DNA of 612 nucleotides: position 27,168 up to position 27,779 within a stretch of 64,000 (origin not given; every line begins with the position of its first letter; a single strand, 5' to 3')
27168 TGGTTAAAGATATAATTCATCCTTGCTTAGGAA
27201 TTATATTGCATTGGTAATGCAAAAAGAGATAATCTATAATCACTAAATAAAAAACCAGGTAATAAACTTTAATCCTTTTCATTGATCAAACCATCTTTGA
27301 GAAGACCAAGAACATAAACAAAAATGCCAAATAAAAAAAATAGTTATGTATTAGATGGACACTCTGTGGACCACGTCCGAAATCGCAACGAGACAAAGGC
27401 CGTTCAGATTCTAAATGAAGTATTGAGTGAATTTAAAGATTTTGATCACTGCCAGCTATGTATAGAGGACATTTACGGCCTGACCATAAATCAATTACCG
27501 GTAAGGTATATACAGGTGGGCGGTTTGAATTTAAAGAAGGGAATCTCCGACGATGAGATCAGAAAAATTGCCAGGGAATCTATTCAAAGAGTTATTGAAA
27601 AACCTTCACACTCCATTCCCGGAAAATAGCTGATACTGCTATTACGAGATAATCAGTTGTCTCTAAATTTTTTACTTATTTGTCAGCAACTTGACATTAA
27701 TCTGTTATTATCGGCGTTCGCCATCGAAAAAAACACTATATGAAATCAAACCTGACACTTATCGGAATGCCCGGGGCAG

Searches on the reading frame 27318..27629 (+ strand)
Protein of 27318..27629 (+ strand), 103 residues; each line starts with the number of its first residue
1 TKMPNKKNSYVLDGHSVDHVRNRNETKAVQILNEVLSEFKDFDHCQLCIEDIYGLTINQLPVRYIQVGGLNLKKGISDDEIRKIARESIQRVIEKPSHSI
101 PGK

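Call 60: search_protein_families(library=pfam, proteins=[window:27318-27629:+], max_evalue=0.00001)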
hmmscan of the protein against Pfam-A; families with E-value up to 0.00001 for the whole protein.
window:27318-27629:+ (103 aa): 1 family
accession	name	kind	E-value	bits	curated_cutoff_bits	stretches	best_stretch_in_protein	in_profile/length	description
PF10719.14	ComFB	-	3.8e-08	33.7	25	1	21-93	1-80/83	Late competence development protein ComFB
